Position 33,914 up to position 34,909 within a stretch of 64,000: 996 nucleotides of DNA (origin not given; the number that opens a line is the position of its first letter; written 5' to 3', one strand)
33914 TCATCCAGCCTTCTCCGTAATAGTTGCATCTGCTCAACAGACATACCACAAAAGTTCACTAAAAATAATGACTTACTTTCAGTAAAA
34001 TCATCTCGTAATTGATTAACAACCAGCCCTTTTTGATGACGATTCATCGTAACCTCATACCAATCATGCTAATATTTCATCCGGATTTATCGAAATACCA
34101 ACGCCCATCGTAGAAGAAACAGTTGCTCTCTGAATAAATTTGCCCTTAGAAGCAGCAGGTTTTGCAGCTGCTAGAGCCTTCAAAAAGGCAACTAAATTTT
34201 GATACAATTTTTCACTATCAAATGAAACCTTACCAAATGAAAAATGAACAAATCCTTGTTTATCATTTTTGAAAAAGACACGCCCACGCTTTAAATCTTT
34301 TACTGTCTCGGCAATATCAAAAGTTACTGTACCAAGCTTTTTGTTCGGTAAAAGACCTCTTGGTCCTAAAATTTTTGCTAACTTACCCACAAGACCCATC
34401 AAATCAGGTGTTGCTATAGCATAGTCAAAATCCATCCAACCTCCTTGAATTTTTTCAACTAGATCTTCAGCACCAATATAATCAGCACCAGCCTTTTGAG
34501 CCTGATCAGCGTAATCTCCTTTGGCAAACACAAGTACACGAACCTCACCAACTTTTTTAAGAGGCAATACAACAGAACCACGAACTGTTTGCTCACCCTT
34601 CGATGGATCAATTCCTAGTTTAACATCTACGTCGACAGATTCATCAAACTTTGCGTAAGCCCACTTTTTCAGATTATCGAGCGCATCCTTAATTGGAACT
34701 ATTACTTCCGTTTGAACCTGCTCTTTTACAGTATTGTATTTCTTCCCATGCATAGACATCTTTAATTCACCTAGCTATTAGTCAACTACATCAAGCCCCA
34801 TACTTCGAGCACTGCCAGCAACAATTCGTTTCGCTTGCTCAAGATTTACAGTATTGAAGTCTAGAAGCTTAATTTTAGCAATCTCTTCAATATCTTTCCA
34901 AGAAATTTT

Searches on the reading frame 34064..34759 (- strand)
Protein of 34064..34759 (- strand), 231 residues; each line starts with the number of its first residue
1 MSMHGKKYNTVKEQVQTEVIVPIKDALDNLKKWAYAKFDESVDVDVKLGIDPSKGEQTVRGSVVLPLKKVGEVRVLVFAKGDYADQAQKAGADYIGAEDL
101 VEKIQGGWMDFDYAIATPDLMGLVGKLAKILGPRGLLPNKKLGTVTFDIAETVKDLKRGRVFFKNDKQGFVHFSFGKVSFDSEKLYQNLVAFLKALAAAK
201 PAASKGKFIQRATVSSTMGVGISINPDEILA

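Call 16: find_encoding_contigs(protein=window:34064-34759:-, flank=10000, max_places=10)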
Protein window:34064-34759:- (231 aa): 1 contig read that carries it; 1 place shown.
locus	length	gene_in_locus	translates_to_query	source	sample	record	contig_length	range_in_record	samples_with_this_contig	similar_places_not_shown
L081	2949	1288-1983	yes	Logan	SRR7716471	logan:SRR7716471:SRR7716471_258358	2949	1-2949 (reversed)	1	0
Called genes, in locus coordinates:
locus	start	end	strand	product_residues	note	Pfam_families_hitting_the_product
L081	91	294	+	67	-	PF00584:SecE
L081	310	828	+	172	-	PF02357:NusG, PF00467:KOW (faint)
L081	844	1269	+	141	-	PF03946:Ribosomal_L11_N, PF00298:Ribosomal_L11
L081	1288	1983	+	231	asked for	PF00687:Ribosomal_L1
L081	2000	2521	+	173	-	PF00466:Ribosomal_L10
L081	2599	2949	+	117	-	?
